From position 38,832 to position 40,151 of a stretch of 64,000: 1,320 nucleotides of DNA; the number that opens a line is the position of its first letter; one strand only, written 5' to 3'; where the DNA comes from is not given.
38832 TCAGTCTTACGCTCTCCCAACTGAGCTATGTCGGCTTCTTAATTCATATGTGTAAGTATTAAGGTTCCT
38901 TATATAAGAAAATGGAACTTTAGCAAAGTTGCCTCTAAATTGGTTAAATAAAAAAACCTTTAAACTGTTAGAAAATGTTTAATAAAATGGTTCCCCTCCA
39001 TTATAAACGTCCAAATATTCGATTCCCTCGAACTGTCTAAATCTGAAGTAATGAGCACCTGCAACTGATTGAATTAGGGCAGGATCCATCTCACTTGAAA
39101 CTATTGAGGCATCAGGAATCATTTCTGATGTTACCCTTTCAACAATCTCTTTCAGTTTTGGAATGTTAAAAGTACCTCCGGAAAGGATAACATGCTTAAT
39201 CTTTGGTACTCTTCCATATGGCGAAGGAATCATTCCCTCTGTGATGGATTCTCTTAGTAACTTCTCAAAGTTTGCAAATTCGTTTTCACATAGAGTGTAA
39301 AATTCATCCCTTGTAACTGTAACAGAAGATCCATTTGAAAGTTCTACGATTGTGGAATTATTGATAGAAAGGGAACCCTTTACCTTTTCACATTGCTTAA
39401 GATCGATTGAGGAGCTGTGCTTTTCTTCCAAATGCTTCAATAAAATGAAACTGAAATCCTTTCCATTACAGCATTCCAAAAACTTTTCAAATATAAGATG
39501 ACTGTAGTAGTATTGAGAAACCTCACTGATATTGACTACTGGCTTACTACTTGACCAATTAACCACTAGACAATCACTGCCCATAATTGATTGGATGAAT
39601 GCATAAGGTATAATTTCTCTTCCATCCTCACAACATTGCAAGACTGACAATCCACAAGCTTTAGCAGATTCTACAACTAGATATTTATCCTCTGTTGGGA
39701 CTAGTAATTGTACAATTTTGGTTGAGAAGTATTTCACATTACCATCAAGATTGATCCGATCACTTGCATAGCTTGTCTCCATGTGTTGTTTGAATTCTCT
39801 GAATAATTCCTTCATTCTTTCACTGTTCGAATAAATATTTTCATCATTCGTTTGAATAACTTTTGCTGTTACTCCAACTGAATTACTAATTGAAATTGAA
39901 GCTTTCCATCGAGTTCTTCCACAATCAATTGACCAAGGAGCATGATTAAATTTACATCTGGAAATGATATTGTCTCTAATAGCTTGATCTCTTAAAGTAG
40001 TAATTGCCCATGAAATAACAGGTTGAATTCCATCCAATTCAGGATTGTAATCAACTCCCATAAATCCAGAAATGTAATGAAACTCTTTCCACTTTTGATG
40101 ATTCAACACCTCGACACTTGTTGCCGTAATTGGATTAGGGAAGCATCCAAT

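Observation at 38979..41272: Unusual domain fusion: DUF4419-like N-terminal domain + Hsp70/actin-fold ATPase-like C-terminal domain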

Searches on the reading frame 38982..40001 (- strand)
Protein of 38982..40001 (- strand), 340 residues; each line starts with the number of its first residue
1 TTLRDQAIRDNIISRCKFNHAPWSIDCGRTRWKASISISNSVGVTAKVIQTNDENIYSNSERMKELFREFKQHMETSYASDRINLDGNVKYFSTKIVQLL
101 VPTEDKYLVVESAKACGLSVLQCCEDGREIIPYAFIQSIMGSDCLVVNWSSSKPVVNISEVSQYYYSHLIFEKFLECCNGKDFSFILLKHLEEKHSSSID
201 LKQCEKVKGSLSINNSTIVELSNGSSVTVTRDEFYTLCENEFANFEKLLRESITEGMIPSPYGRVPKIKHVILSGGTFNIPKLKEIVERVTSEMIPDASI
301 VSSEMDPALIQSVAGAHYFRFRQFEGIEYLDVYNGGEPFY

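Call 16: search_solved_structures(query=A2, max_evalue=1, show_alignments=2)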
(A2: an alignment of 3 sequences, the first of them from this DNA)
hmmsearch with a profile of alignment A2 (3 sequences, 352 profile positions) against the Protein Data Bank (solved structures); distinct sequences matched with E-value up to 1: 125 (the best 60 are shown).
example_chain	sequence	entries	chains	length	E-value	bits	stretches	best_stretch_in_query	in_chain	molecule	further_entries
6rzq_A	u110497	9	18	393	7.7e-11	44.9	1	121-297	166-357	Heat shock protein 70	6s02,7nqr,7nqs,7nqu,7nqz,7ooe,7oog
5bn9_A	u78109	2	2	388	3.9e-10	42.6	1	122-296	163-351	Heat shock 70 kDa protein 1A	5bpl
7f4z_A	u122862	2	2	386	7e-10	41.8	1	120-296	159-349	Heat shock 70 kDa protein 1B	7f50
7kw7_C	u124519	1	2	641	7.3e-10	41.7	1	122-296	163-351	Heat shock 70 kDa protein 1A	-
1hjo_A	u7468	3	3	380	8.1e-10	41.6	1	121-296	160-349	PROTEIN (HEAT-SHOCK 70KD PROTEIN) | Heat shock 70 kDa protein 1A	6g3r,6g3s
6zyi_A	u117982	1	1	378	8.2e-10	41.6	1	121-296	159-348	Heat shock 70kDa protein 1A variant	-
3d2e_B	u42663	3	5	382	8.3e-10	41.5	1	121-296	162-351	Heat shock 70 kDa protein 1 | Heat shock 70 kDa protein 1A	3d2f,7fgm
7f4x_A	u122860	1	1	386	8.3e-10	41.5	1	122-296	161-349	Heat shock 70 kDa protein 1B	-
1s3x_A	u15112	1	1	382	8.3e-10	41.5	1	121-296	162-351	Heat shock 70 kDa protein 1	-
4io8_A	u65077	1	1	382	8.4e-10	41.5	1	121-296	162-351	Heat shock 70kDa protein 1A variant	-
6fhk_A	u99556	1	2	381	8.6e-10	41.5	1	122-296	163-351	Heat shock 70 kDa protein 1A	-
5bn8_A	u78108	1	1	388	8.6e-10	41.5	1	122-296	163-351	Heat shock 70 kDa protein 1A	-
2e8a_A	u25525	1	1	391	8.8e-10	41.5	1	122-296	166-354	Heat shock 70kDa protein 1A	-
2e88_A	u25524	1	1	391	8.8e-10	41.5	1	122-296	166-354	Heat shock 70kDa protein 1A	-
3a8y_A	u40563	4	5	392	8.8e-10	41.5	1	122-296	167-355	Heat shock 70 kDa protein 1 | Heat shock 70 kDa protein 1A/1B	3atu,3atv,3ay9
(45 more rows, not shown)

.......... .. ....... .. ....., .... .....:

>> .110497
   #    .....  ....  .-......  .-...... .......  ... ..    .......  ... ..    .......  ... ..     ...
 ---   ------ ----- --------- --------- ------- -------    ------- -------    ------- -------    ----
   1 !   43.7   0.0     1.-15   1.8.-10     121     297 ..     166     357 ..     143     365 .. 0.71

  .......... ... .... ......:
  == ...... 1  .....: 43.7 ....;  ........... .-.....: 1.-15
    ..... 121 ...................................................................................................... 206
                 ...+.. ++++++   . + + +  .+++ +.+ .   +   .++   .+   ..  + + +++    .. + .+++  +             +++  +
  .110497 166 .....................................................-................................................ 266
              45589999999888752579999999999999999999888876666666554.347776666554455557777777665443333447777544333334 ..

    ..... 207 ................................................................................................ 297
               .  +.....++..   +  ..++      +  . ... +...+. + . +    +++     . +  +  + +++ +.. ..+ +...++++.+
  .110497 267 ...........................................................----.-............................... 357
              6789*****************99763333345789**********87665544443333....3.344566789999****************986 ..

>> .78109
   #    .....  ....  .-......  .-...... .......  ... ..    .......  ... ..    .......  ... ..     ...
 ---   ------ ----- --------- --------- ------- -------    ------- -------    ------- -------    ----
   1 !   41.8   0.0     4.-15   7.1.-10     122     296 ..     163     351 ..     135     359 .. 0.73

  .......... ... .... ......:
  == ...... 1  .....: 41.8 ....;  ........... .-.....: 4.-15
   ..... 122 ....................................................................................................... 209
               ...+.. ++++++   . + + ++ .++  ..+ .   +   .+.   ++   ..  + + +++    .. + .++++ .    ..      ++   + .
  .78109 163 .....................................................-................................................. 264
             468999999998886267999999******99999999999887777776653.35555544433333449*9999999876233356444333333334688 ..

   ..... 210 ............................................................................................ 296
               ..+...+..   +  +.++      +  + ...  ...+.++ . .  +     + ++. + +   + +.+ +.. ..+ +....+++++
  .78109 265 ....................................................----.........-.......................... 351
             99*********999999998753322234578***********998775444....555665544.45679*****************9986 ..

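Call 17: find_homologous_proteins(query=A2, max_evalue=10)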
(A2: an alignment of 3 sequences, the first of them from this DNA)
Query A2 (3 sequences) (340 aa, profile of the alignment): 1 proteins with E <= 10 among 4638 candidates.
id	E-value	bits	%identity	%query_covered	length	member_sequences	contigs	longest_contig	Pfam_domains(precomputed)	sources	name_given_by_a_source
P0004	2.2e-4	39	27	33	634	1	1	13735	PF00012.27,PF06723.20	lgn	-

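Call 45: predict_structure(alignment_id=A2)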
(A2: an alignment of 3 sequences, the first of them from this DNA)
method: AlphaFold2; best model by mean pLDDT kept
length: 340 residues; sequences in the alignment: 3
mean_pLDDT: 55.3   pTM: 0.48
mean pLDDT of the five models: 55.3, 54.7, 54.2, 53.8, 50.8
residues with pLDDT >= 90: 17; 70-90: 96; 50-70: 69; < 50: 158
segments of 3 or more residues with pLDDT < 50: 1-23, 28-51, 79-94, 126-142, 149-181, 262-264, 275-278, 303-340
pLDDT, mean of each block of 10 residues (from residue 1): 32 32 48 34 38 60 77 58 33 49 67 73 47 37 51 41 29 30 78 82 76 86 90 90 81 67 56 55 82 79 40 26 27 28
secondary structure, 60 per line:
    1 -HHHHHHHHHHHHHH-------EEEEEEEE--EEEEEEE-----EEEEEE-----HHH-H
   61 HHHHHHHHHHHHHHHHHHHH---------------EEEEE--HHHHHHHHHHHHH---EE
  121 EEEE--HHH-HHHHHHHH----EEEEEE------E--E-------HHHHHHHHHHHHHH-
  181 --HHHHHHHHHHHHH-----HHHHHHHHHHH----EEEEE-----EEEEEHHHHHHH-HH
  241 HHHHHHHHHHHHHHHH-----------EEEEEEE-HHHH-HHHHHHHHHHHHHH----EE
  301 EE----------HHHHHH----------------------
elements in order: H2-15 E23-30 E33-39 E45-50 H60-80 E96-100 H103-115 E119-124 H131-138 E143-148 H166-179 H183-195 H201-211 E216-220 E226-230 H231-237 H239-256 E268-274 H276-279 H281-294 E299-302 H313-318

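Call 77: find_related_loci(query=A6, collection=metagenome_contigs, flank=4000)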
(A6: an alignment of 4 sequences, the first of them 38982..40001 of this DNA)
Query A6 (340 aa) in metagenome_contigs; peptide patterns used: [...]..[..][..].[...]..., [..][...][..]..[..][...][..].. (x = any residue, [..] = any of these).
570 stretches matched a pattern; 48 encode a relative of the query (tblastn E <= 1e-3); 48 distinct loci.
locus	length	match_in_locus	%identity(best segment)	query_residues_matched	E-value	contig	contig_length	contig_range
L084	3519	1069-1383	29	203-301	2e-8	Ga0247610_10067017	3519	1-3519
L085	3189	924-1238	29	203-301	2e-8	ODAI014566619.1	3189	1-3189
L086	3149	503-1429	25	40-332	4e-8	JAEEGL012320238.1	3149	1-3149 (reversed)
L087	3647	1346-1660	27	203-301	4e-8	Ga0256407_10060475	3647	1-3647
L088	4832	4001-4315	29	203-301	4e-8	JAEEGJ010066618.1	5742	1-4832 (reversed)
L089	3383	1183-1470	34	203-297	5e-8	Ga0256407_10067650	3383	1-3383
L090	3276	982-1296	28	203-301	1e-7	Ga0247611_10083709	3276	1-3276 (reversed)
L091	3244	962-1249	30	203-297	2e-7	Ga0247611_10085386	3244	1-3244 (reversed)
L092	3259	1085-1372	30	203-297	3e-7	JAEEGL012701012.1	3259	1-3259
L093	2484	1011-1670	24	90-287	3e-7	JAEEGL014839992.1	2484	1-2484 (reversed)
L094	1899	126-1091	24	26-288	4e-7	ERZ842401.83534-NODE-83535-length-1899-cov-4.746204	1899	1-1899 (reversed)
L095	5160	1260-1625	28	180-288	7e-7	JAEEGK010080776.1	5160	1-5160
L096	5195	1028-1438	27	182-301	8e-7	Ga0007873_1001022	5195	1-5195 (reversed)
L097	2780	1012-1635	26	101-307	9e-7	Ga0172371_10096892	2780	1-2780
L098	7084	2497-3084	25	106-287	2e-6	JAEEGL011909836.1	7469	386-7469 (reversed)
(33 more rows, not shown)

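Call 94: search_protein_families(library=pfam, proteins=[window:38982-40001:-], max_evalue=1)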
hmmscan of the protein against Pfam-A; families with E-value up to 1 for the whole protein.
window:38982-40001:- (340 aa): 1 family
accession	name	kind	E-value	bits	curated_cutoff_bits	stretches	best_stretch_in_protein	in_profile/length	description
PF00012.26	HSP70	-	8.9e-06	24.6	20.6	1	202-292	258-351/599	Hsp70 protein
